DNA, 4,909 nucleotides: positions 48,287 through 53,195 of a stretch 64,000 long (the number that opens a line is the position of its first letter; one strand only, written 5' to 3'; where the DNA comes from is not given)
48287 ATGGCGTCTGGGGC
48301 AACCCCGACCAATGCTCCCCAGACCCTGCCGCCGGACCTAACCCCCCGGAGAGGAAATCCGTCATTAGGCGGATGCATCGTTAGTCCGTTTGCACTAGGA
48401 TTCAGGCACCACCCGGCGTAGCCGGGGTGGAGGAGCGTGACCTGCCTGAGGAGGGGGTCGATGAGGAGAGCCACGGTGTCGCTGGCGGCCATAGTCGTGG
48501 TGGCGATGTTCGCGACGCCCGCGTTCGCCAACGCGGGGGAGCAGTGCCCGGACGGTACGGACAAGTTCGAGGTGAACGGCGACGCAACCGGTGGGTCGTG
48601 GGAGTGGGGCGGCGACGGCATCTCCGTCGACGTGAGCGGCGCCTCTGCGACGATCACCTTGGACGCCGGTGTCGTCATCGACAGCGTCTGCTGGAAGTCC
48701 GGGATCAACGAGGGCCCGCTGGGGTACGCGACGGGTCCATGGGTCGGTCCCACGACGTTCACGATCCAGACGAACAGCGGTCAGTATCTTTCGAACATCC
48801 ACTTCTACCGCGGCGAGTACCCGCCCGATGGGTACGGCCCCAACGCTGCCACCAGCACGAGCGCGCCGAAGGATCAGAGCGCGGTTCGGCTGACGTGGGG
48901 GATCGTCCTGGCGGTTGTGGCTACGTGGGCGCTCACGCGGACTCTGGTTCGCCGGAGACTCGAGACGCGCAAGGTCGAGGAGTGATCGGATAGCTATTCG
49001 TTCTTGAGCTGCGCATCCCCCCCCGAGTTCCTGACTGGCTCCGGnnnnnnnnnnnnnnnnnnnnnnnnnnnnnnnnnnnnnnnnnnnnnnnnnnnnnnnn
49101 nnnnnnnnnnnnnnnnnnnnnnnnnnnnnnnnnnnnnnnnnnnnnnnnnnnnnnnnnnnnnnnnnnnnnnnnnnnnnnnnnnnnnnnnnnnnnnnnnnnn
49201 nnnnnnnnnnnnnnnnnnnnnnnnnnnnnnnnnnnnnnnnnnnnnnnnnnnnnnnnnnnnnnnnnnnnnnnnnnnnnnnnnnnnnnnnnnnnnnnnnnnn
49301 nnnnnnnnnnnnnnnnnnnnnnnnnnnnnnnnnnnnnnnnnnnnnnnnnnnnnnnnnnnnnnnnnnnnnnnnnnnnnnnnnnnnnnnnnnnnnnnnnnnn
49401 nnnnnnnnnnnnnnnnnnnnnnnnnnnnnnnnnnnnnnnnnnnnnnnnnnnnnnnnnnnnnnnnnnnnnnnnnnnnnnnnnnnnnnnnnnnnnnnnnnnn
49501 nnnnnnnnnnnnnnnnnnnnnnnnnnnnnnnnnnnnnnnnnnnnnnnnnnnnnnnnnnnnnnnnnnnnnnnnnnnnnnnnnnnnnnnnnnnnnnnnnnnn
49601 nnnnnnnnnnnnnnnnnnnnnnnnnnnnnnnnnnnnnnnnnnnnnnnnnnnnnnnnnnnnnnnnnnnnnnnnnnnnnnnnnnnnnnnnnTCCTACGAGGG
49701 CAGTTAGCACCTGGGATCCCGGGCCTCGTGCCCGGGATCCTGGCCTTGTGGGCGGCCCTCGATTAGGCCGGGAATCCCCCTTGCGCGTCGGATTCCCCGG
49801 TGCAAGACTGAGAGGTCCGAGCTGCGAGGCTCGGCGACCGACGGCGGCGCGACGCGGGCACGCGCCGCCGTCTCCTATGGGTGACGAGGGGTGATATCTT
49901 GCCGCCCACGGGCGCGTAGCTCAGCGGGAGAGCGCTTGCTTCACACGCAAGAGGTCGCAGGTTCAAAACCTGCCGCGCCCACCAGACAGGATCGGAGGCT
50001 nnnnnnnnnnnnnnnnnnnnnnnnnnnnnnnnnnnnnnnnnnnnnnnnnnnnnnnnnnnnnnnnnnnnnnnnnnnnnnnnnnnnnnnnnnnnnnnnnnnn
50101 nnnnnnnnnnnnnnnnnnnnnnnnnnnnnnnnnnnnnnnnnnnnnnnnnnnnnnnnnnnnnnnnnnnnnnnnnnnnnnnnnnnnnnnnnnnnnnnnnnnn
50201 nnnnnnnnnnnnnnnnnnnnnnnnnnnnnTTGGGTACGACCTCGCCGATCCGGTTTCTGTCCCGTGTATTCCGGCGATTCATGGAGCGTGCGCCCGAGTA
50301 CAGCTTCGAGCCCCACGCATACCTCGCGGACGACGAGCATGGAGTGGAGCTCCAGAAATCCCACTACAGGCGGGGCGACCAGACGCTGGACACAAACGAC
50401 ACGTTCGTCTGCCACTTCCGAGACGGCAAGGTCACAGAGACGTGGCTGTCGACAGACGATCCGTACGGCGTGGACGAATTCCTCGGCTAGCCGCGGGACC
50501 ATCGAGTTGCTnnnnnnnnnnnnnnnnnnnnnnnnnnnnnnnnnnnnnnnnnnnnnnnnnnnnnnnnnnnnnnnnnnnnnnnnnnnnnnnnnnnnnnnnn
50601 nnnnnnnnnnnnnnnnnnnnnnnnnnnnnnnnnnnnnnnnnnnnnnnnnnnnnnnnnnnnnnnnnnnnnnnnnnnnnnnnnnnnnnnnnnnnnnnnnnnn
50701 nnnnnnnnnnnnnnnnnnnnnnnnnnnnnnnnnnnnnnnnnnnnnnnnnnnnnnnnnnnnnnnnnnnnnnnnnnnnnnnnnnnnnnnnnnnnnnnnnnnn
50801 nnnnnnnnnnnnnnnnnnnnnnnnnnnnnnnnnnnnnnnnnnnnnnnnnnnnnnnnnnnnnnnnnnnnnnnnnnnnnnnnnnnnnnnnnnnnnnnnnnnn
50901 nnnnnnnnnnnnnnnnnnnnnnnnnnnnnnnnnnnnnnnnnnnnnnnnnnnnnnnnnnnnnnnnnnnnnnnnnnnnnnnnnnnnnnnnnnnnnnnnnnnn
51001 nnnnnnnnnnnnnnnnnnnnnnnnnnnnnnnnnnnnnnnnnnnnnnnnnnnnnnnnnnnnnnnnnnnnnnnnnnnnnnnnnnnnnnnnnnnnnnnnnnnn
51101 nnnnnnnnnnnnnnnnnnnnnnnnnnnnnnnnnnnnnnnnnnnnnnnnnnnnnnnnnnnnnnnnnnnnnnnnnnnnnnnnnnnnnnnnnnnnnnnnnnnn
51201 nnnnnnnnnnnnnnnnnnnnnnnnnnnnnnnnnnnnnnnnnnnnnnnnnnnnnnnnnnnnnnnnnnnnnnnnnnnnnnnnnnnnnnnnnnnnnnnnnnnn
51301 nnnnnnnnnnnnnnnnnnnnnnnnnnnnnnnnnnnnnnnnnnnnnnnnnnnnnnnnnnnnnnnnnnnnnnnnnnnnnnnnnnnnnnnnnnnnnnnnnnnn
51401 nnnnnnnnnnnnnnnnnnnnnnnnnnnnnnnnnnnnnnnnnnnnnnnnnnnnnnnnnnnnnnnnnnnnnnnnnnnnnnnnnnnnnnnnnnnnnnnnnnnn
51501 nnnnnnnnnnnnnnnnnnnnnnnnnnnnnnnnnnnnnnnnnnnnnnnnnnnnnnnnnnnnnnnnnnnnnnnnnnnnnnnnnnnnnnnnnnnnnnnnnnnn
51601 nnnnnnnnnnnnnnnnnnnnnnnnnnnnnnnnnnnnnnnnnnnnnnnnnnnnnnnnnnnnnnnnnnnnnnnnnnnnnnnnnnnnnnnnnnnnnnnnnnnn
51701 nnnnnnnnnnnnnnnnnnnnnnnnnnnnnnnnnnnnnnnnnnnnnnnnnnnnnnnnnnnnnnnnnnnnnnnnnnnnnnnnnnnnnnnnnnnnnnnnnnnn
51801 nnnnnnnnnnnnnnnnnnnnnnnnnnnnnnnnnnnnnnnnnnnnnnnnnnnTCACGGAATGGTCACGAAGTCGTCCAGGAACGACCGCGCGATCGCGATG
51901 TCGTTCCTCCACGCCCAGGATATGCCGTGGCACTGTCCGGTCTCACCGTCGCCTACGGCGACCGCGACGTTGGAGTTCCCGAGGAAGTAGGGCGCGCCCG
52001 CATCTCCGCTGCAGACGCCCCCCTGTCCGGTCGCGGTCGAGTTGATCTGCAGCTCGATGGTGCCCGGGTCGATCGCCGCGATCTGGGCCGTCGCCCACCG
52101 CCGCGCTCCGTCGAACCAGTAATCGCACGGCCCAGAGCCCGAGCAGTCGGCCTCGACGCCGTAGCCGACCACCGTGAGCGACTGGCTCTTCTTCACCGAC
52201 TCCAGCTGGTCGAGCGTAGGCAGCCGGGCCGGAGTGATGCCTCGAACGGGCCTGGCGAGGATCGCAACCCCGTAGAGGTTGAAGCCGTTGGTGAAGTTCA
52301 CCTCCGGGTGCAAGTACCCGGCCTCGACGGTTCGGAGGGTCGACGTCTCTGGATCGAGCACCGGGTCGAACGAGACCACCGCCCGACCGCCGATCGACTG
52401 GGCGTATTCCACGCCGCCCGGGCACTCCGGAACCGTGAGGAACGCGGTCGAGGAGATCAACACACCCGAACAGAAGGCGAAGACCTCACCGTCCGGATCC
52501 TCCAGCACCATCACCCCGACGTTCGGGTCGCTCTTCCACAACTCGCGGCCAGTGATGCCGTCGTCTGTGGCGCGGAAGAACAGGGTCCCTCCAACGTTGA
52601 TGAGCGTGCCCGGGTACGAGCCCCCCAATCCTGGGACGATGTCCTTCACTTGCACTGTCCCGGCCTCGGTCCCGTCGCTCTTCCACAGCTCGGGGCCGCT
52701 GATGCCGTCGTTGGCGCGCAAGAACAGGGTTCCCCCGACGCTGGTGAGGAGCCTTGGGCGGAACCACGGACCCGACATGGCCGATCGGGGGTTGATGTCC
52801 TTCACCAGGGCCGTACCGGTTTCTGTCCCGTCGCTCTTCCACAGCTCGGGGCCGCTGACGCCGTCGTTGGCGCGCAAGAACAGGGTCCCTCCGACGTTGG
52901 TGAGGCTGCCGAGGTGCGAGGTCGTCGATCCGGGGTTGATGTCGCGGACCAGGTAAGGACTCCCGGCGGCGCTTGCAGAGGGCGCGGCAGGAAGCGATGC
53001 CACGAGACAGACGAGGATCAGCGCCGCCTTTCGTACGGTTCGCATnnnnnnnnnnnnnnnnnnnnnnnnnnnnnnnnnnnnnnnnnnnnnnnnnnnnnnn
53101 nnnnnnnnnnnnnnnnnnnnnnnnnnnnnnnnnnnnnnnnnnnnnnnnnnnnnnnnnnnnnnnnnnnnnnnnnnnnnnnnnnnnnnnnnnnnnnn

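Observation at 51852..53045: Secreted trypsin-like domain with a fully substituted catalytic triad fused to ELWxxDG repeats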

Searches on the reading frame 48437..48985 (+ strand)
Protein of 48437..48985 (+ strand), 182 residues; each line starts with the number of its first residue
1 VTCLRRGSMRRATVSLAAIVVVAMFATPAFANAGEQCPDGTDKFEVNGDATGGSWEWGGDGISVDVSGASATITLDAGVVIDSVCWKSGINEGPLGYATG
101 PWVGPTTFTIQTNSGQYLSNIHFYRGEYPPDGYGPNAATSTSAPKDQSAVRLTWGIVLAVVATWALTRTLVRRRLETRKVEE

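Call 4: search_protein_families(library=pfam, proteins=[window:48437-48985:+], max_evalue=0.1)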
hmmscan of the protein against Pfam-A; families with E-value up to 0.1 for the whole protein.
window:48437-48985:+ (182 aa): 2 families
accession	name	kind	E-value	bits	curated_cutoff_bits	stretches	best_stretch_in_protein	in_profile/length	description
PF13786.12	DUF4179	-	0.015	16.1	30.1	1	8-55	5-55/94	Domain of unknown function (DUF4179)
PF04956.18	TrbC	-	0.024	15.3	27.9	0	7-35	6-34/98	TrbC/VIRB2 pilin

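Call 5: search_protein_families(library=ncbifam, proteins=[window:48437-48985:+], max_evalue=0.1)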
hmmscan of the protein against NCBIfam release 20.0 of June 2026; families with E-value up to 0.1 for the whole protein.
window:48437-48985:+ (182 aa): 2 families
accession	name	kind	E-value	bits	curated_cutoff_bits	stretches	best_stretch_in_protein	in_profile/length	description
NF050032.1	Rv1733c_fam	subfamily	0.0014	18.6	80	0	141-181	129-169/180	Rv1733c family protein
NF047414.1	BRANT_His_rich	hypoth_equivalog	0.053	14.6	44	0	17-33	7-23/62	His-rich protein BRANT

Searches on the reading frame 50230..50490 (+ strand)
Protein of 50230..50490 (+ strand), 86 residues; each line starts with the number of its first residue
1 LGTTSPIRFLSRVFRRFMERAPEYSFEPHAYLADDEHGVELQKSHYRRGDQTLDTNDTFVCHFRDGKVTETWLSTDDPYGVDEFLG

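Call 4: search_protein_families(library=pfam, proteins=[window:50230-50490:+], max_evalue=0.1)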
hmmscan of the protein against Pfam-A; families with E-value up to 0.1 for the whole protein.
window:50230-50490:+ (86 aa): 1 family
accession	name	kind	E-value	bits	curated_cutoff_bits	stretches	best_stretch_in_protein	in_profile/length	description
PF12680.13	SnoaL_2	-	2e-05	25.6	27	1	11-70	40-101/102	SnoaL-like domain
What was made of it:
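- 50230..50490 (+): SnoaL-like fragment (86 aa, C-terminal part of the profile only) inside island A. Pfam SnoaL_2, 25.6 bits, below the cut-off of 27 (call 4).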

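Call 5: search_protein_families(library=ncbifam, proteins=[window:50230-50490:+], max_evalue=0.1)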
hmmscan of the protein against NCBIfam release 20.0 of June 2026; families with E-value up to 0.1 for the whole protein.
window:50230-50490:+ (86 aa): 0 families

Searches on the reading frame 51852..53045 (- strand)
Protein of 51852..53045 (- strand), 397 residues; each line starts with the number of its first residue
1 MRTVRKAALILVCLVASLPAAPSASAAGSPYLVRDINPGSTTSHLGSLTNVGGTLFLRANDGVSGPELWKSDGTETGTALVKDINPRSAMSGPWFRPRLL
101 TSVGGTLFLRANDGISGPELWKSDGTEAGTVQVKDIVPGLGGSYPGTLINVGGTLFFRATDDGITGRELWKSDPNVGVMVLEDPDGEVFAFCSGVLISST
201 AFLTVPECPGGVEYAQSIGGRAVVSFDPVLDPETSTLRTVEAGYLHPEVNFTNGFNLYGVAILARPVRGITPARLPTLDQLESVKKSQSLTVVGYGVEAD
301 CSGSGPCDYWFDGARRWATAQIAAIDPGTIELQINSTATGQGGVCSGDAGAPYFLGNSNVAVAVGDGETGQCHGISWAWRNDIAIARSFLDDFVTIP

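Call 4: search_protein_families(library=pfam, proteins=[window:51852-53045:-], max_evalue=0.1)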
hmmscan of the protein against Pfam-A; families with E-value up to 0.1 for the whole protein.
window:51852-53045:- (397 aa): 1 family
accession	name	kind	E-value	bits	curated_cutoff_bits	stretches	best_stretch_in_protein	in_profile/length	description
PF00089.32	Trypsin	-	2.2e-05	24.8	20.6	1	189-365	24-197/220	Trypsin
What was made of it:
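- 51855..52526 (-): S1/trypsin-fold pseudo-protease domain (residues 174-397). It lacks the family's N-terminal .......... segment. Pfam PF00089 (call 4).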

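Call 5: search_protein_families(library=ncbifam, proteins=[window:51852-53045:-], max_evalue=0.1)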
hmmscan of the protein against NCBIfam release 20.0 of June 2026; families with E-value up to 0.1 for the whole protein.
window:51852-53045:- (397 aa): 1 family
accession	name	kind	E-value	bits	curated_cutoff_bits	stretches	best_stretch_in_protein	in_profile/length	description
TIGR04534.2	ELWxxDGT_rpt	domain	7e-51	170.1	65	4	105-151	1-47/47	ELWxxDGT repeat protein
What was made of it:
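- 52812..52967 (-): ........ repeat 1 (residues 27-78), a four-stranded propeller blade. TIGR04534 match (call 5).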

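Call 7: search_solved_structures(query=window:51855-53045:-, max_evalue=1, show_alignments=3)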
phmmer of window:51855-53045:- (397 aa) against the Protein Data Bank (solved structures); distinct sequences matched with E-value up to 1: 3.
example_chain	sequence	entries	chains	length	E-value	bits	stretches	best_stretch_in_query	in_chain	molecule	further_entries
1fq3_A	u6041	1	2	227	0.058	15.5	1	187-300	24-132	GRANZYME B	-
1iau_A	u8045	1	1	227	0.08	15.1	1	187-300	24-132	GRANZYME B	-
1nyo_A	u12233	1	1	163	0.28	13.3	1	225-308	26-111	Immunogenic protein MPT70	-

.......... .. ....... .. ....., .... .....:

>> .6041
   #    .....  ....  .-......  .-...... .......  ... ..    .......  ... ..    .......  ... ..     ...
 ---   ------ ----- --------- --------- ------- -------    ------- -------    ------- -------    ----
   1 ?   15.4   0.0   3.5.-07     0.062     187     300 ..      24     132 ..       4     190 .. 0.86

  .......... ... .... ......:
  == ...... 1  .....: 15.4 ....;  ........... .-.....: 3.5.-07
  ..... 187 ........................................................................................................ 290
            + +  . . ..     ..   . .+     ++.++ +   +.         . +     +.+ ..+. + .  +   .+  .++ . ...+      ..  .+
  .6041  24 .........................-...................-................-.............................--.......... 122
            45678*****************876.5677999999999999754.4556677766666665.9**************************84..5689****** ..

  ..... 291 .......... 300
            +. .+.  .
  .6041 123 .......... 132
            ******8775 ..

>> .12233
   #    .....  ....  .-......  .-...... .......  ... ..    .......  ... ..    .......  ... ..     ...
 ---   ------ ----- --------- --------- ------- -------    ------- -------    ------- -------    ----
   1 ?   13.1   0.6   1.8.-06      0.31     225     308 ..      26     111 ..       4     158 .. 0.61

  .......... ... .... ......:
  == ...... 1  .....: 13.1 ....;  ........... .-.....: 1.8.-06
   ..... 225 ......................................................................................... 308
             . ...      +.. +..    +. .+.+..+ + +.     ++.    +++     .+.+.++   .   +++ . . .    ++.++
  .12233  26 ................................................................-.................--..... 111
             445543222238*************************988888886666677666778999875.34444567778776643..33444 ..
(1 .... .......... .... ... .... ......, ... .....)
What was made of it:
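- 52275..52277 (-): Codon for Leu257, at the Asp102 position. Other alignments place Asp102 on Gly254 (call 7).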

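Call 61: list_cluster_members(proteins=[window:51855-53045:-, window:61338-61820:+, window:43661-44092:+, window:39908-40396:+, window:38880-39512:-, window:53249-54418:-])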
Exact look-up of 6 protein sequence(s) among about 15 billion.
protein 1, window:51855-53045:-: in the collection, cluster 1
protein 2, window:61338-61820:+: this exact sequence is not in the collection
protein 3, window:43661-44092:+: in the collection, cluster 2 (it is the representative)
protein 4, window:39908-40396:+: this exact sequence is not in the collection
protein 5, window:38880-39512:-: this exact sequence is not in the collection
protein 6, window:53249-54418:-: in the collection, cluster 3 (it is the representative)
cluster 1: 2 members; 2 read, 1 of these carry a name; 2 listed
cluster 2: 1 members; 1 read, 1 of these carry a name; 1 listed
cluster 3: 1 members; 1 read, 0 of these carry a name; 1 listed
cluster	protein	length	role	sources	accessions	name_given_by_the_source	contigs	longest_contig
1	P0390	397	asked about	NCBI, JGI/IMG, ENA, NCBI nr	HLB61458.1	MAG TPA: ELWxxDGT repeat protein [Actinomycetota bacterium] | ELWxxDGT repeat protein [Actinomycetota bacterium]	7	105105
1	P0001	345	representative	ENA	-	-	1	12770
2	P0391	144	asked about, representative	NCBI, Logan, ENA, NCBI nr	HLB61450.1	MAG TPA: dUTP diphosphatase [Actinomycetota bacterium] | dUTP diphosphatase [Actinomycetota bacterium]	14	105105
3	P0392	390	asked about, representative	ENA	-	-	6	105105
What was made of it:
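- Closest known: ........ repeat proteins. Same: The N-terminal half matches the model at 170 bits, and NCBI names the whole protein after it (calls 5, 61).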

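Call 71: find_encoding_contigs(protein=P0390, flank=4000, max_places=8)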
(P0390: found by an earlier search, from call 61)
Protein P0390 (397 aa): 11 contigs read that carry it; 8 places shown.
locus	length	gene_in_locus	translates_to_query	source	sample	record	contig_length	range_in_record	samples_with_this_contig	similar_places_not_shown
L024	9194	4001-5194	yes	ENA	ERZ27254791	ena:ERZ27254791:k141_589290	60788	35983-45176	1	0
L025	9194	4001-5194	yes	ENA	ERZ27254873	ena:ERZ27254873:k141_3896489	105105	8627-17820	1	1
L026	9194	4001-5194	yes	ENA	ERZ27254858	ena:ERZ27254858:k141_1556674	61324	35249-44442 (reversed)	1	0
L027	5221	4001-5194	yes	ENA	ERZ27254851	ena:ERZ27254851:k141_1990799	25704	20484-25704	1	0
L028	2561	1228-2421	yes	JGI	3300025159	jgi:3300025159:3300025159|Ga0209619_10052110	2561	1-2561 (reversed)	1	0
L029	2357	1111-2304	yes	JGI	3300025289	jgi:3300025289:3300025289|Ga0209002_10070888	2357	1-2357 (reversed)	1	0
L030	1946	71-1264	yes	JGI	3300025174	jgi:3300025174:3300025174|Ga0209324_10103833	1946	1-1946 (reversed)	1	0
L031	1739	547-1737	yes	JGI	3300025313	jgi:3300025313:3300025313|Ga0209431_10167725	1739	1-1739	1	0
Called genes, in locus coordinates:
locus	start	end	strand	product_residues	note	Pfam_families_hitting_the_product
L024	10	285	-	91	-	-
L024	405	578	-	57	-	-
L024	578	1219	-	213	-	-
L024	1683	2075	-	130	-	PF00589:Phage_integrase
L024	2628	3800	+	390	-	PF13384:HTH_23 (weak), PF13936:HTH_38, PF00665:rve (faint)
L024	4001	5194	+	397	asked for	PF00089:Trypsin (faint)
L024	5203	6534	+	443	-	PF06739:SBBP (faint)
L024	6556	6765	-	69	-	-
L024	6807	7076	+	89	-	-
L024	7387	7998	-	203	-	-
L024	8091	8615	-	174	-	-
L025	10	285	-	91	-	-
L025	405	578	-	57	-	-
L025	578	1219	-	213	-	-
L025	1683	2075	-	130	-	PF00589:Phage_integrase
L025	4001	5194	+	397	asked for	PF00089:Trypsin (faint)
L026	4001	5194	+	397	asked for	PF00089:Trypsin (faint)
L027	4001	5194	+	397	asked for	PF00089:Trypsin (faint)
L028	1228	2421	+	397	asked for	PF00089:Trypsin (faint)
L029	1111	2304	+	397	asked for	PF00089:Trypsin (faint)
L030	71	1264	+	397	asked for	PF00089:Trypsin (faint)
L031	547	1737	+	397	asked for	PF00089:Trypsin (faint)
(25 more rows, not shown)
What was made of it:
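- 51852..53045 (-): Complete gene for the 397-aa chimeric secreted protein (NCBI HLB61458.1). The exact protein is in the public collection, and 11 contigs that carry it were read (calls 61, 71).
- Fusion is real: the identical gene is on 11 contigs read, 8 of them shown, each from a different ENA or JGI sample, always in the order IS30, fusion, SBBP (call 71). The tight 9-nt spacing to the downstream SBBP gene looks like an operon (call 71).
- Tried and rejected: The same junction appears on contigs from 8 different ENA and JGI samples (call 71).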
